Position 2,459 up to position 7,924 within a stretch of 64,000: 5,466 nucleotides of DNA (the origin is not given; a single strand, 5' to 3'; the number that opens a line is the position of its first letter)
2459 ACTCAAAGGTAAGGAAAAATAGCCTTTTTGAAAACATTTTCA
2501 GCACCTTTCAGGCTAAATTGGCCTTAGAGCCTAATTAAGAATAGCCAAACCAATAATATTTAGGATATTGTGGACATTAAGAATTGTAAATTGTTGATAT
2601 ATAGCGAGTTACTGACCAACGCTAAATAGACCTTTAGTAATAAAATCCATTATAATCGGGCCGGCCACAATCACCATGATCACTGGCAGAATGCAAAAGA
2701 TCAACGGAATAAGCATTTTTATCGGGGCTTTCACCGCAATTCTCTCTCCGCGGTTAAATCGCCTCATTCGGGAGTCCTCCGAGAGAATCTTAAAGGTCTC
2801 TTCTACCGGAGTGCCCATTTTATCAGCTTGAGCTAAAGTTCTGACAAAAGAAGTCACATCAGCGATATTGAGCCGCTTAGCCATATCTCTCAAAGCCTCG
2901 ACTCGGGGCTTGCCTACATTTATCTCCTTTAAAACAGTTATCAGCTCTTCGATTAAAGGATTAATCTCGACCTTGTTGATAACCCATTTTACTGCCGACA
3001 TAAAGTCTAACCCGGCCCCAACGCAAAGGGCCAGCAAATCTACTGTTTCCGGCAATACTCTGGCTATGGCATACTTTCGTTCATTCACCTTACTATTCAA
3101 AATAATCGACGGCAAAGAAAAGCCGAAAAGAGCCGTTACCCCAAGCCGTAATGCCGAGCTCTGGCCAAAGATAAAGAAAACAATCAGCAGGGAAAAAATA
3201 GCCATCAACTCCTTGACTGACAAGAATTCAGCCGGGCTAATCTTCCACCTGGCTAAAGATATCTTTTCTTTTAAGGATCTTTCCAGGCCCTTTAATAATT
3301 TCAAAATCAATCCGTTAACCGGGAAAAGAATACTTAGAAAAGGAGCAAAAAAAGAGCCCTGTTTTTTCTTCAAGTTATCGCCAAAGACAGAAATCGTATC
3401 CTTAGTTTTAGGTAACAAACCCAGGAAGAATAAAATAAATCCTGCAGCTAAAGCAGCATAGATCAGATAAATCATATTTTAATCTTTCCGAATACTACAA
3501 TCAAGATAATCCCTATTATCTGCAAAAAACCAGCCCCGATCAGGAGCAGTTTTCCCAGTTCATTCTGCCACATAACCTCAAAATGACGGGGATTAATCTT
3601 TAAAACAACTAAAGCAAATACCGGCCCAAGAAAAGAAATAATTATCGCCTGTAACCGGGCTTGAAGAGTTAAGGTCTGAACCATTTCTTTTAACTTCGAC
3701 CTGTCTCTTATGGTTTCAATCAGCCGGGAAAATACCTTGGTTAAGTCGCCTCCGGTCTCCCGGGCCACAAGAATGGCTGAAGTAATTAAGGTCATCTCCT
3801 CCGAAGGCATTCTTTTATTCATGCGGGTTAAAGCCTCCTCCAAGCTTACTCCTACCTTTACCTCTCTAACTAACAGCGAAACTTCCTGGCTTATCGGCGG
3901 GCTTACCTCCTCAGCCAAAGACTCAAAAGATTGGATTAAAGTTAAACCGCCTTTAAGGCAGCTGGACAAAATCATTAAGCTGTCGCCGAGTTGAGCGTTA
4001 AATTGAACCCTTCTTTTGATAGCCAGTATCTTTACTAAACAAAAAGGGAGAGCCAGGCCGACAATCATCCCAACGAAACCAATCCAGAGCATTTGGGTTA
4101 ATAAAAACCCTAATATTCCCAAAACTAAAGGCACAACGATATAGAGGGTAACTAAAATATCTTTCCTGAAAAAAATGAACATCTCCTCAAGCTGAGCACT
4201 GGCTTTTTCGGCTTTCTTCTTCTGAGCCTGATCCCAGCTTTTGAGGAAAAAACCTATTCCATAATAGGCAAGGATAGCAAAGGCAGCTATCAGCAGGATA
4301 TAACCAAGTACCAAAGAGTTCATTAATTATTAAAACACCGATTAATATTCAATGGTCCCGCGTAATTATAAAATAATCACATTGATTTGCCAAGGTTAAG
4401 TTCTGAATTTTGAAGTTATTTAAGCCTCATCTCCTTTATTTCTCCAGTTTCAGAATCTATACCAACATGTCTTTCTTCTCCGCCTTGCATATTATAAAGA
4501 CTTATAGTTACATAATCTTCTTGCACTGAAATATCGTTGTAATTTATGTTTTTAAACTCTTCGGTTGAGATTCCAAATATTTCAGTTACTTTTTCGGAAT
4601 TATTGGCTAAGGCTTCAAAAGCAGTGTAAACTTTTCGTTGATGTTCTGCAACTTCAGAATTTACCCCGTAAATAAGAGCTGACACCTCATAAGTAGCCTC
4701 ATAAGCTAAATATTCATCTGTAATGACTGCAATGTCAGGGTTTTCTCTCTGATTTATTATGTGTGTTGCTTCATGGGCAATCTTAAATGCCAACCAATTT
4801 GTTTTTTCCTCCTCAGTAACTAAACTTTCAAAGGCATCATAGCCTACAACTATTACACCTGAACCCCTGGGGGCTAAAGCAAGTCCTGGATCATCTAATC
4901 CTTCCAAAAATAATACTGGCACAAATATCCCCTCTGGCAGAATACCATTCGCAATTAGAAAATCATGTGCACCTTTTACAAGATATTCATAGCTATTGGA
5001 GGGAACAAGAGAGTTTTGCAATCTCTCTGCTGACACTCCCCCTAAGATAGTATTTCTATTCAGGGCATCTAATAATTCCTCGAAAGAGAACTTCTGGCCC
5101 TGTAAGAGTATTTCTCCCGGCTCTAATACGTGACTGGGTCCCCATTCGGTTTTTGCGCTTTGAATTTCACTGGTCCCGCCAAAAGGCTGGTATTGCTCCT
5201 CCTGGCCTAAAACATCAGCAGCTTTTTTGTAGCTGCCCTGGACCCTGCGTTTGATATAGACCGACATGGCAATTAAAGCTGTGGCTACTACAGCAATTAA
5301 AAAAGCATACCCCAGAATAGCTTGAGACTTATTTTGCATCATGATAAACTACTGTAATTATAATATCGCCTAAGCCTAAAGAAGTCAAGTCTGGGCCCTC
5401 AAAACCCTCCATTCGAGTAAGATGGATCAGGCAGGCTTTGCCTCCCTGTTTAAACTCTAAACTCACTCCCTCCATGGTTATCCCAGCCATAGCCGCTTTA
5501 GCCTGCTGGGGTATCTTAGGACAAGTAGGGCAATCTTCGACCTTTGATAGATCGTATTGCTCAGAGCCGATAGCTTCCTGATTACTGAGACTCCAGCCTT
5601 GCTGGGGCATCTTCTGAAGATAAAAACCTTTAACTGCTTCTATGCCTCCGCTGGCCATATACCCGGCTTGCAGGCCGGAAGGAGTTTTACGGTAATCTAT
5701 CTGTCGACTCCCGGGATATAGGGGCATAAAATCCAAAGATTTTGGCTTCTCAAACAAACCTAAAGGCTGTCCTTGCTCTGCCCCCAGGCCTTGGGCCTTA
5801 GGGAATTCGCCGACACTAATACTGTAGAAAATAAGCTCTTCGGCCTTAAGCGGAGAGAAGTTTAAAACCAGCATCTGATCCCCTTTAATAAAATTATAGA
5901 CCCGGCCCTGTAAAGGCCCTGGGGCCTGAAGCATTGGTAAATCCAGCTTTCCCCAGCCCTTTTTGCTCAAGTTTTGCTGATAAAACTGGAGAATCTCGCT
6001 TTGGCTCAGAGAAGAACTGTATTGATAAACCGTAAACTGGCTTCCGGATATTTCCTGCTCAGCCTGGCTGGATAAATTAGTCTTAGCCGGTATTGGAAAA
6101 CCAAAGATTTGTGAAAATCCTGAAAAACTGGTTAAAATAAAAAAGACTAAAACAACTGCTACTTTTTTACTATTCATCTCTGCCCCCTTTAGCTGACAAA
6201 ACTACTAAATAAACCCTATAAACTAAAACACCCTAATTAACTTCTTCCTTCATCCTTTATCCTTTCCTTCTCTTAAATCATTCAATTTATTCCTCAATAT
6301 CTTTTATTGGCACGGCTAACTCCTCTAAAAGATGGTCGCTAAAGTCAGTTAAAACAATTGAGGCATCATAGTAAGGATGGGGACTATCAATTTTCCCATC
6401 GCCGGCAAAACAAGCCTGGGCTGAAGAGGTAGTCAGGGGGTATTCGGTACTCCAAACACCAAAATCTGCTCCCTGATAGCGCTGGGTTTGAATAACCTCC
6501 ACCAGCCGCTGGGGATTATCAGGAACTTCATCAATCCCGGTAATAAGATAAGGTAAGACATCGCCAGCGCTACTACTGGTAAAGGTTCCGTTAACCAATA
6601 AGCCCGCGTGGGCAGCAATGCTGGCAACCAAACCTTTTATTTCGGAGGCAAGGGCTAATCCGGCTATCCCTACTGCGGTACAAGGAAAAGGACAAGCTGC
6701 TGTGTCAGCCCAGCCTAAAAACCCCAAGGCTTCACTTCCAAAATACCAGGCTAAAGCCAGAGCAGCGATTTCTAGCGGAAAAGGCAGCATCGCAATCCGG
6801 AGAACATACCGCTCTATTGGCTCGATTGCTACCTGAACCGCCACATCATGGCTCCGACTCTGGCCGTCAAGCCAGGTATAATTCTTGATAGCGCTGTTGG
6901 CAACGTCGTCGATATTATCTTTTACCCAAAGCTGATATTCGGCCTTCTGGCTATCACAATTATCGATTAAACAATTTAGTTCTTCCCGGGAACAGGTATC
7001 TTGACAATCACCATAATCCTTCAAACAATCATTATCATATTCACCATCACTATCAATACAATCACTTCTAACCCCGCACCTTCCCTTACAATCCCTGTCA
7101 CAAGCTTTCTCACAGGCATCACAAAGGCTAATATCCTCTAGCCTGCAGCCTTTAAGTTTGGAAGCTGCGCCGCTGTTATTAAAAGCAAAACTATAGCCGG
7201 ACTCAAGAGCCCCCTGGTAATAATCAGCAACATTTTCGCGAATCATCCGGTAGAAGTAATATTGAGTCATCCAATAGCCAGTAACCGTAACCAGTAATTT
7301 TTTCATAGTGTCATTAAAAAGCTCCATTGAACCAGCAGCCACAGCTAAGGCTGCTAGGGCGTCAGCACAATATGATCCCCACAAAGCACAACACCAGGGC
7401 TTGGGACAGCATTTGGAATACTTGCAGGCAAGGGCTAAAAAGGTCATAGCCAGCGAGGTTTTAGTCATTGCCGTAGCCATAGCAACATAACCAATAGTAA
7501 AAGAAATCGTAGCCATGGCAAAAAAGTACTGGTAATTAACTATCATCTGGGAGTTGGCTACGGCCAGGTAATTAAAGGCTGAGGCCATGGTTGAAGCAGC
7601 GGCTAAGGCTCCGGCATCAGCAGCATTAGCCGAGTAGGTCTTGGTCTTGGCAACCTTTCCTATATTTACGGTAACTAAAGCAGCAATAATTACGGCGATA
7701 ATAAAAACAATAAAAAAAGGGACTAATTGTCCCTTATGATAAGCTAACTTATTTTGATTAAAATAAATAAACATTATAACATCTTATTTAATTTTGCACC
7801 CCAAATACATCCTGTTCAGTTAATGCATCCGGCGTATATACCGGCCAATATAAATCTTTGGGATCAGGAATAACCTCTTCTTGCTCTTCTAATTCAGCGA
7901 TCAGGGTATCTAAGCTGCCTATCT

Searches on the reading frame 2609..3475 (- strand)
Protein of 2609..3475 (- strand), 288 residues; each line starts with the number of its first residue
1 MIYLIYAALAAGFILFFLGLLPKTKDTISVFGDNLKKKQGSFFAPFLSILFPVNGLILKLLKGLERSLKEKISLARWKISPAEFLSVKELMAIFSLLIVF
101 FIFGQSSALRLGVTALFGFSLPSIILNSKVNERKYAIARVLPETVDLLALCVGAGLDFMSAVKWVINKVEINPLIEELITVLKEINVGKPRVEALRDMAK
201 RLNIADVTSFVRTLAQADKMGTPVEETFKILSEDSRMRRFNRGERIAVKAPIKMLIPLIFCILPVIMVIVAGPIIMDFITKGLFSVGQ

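Call 19: search_protein_families(library=pfam, proteins=[window:2609-3475:-], max_evalue=0.0001)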
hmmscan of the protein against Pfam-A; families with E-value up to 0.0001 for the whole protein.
window:2609-3475:- (288 aa): 1 family
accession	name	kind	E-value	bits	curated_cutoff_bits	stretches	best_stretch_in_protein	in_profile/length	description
PF00482.28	T2SSF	-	1.5e-13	51.3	25.2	1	146-270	3-123/125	Type II secretion system (T2SS), protein F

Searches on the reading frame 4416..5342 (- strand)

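Call 19: search_protein_families(library=pfam, proteins=[window:4416-5342:-], max_evalue=0.0001)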
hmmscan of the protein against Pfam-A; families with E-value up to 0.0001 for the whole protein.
window:4416-5342:- (308 aa): 0 families

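Call 52: search_protein_families(library=pfam, proteins=[window:4416-5342:-], max_evalue=1)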
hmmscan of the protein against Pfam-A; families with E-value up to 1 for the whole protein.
window:4416-5342:- (308 aa): 5 families
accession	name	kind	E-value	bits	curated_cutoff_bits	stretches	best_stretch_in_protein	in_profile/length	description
PF20250.3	FapA_N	-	0.016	15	27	1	81-137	21-74/178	Flagellar Assembly Protein A N-terminal region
PF12762.13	DDE_Tnp_IS1595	-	0.078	13.4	27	1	190-247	64-116/153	ISXO2-like transposase domain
PF12062.14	HSNSD-CE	-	0.09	12.9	25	1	172-267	65-155/205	Heparan sulfate-N-deacetylase, deacetylase domain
PF13994.11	PgaD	-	0.12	12.8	27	1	4-46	70-113/148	PgaD-like protein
PF11694.13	DUF3290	-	0.18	12.2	31.3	1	3-39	11-47/144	Protein of unknown function (DUF3290)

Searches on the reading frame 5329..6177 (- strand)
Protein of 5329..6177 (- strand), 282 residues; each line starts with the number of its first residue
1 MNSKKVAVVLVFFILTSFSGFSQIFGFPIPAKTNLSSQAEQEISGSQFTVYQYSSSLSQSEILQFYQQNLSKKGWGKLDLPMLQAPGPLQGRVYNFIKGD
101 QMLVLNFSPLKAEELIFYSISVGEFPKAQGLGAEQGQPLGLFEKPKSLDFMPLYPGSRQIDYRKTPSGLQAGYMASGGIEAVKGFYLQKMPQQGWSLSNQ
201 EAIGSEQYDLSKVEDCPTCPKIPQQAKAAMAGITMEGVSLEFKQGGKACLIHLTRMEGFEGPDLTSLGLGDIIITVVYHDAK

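Call 19: search_protein_families(library=pfam, proteins=[window:5329-6177:-], max_evalue=0.0001)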
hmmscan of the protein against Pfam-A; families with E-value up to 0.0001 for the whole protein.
window:5329-6177:- (282 aa): 0 families

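Call 52: search_protein_families(library=pfam, proteins=[window:5329-6177:-], max_evalue=1)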
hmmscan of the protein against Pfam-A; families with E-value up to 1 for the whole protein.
window:5329-6177:- (282 aa): 2 families
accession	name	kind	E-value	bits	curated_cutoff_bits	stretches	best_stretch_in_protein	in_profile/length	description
PF19367.4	DUF5943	-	0.0041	18.1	27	1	56-80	71-95/96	Domain of unknown function (DUF5943)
PF07265.16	TAP35_44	-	0.037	14.5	25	0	3-76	5-77/119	Tapetum specific protein TAP35/TAP44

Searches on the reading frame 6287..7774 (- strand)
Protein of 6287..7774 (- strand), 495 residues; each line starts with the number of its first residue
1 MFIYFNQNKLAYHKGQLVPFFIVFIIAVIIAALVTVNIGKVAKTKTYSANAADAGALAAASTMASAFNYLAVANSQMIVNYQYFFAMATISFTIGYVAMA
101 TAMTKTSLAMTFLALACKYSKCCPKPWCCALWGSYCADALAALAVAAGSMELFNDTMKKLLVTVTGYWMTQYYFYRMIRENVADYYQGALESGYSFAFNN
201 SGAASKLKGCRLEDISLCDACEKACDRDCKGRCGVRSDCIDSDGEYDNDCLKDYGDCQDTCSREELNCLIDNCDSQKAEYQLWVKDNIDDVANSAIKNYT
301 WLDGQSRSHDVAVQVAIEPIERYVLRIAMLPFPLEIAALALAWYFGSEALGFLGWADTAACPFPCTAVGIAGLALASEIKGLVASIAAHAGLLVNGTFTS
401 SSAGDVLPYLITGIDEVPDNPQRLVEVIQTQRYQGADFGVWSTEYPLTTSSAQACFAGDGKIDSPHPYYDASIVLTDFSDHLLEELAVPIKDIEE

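Call 19: search_protein_families(library=pfam, proteins=[window:6287-7774:-], max_evalue=0.0001)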
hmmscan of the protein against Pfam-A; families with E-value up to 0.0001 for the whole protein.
window:6287-7774:- (495 aa): 1 family
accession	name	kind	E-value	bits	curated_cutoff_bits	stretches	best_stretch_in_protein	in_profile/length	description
PF13400.11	Tad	-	7.2e-07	29.9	22.3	1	15-61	1-46/47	Putative Flp pilus-assembly TadE/G-like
